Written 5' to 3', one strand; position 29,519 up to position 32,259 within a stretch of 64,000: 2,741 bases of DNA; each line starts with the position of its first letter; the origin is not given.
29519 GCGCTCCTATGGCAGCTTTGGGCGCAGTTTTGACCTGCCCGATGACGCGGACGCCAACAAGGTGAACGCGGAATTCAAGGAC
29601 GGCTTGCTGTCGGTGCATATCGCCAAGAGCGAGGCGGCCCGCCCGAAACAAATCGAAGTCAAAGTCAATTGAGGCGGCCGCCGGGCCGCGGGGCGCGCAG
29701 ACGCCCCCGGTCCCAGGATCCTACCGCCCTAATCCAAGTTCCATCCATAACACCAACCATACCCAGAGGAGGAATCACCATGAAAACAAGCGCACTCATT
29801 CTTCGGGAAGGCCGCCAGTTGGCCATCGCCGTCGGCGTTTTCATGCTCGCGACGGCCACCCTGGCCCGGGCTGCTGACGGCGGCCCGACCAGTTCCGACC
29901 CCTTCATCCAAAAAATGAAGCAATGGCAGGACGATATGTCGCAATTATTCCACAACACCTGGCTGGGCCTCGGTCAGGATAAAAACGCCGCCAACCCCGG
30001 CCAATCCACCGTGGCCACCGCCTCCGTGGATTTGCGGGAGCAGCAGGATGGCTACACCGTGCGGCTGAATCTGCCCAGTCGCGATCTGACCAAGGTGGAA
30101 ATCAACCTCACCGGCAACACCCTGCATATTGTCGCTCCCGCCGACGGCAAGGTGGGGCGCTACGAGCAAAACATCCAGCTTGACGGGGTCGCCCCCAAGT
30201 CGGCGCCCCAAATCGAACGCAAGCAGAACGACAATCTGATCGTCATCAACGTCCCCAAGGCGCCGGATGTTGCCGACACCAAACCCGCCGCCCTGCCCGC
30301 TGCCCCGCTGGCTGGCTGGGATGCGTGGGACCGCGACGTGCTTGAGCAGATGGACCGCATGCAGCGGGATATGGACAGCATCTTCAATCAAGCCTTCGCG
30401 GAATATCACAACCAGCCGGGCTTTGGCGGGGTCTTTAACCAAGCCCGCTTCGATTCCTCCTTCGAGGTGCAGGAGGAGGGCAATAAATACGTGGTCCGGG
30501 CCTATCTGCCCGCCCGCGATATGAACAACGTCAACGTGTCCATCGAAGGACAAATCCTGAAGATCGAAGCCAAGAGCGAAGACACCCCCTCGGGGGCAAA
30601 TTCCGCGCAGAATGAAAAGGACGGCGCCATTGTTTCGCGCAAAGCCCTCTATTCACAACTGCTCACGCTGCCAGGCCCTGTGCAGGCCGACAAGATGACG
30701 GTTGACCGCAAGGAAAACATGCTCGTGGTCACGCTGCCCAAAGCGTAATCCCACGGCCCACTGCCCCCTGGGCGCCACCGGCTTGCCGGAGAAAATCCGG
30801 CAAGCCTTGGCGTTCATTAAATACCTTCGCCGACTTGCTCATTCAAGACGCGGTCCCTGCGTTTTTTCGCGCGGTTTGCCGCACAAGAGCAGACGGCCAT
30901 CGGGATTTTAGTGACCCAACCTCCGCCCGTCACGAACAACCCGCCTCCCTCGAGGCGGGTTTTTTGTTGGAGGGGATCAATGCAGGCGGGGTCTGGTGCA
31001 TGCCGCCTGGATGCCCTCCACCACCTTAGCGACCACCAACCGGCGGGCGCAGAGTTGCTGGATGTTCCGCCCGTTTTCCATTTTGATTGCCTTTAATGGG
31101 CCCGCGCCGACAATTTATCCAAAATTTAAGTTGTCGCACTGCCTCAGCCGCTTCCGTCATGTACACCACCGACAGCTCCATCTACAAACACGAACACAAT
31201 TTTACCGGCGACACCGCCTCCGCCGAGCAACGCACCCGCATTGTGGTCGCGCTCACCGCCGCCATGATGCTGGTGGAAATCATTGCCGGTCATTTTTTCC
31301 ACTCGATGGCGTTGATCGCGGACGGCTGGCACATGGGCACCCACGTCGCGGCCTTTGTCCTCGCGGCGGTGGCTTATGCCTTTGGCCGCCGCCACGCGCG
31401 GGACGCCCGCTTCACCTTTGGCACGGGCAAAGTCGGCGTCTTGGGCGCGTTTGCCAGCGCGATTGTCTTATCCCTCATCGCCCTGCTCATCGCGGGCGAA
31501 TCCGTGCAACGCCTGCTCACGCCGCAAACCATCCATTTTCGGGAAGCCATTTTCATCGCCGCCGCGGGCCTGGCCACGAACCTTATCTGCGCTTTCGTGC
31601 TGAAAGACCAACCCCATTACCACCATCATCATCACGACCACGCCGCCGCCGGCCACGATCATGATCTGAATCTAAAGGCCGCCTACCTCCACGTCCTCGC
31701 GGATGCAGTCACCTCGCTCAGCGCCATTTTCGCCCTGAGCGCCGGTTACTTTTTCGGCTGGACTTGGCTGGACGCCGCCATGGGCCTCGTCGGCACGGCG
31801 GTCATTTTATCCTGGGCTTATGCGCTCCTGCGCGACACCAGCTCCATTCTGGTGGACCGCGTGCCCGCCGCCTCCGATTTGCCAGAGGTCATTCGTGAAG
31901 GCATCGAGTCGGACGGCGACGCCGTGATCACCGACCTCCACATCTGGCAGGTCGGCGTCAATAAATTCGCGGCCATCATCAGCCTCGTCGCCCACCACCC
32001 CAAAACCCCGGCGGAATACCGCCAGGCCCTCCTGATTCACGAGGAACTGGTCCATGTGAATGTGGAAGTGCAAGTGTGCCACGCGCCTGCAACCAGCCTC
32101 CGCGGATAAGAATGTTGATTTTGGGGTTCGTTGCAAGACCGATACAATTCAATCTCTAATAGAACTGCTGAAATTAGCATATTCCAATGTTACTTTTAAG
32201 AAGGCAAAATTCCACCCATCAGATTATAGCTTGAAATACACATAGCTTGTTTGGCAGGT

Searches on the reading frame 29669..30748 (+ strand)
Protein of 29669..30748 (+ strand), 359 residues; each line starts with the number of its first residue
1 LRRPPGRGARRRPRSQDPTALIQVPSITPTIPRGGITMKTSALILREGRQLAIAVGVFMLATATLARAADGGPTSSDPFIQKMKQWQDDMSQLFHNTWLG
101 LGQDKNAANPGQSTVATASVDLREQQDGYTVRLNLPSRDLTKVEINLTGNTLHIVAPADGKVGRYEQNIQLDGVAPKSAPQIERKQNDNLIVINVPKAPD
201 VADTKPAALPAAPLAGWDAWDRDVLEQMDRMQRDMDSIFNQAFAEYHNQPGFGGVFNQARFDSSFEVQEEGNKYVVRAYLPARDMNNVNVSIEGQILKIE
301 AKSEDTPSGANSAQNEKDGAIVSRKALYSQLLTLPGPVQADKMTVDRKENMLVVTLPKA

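Call 37: search_protein_families(library=pfam, proteins=[window:29669-30748:+], max_evalue=0.0001)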
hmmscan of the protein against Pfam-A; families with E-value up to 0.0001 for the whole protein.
window:29669-30748:+ (359 aa): 2 families
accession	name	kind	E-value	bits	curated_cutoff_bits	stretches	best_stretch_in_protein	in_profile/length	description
PF00011.27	HSP20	-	1.6e-08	35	20.8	1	267-358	2-87/102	Hsp20/alpha crystallin family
PF17886.7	ArsA_HSP20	-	5.9e-05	23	22.5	0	127-156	2-31/63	HSP20-like domain found in ArsA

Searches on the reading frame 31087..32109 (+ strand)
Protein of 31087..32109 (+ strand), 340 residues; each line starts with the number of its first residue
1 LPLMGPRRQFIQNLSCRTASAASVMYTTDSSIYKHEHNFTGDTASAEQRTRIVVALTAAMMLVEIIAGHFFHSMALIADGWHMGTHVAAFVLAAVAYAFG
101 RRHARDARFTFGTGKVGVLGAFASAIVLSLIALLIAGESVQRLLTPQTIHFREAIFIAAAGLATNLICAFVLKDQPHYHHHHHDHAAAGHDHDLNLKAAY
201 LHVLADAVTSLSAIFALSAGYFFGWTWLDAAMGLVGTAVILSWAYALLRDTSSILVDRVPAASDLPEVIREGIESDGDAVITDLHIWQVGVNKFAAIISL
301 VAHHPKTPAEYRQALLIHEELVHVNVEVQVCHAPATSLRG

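Call 37: search_protein_families(library=pfam, proteins=[window:31087-32109:+], max_evalue=0.0001)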
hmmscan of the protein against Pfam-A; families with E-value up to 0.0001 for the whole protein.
window:31087-32109:+ (340 aa): 2 families
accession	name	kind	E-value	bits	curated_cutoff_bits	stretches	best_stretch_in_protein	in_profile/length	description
PF01545.26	Cation_efflux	-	8.3e-35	120.8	26.6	1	52-256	3-198/198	Cation efflux family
PF19733.4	DUF6223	-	5.7e-05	23.8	27.4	1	50-142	2-93/98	Family of unknown function (DUF6223)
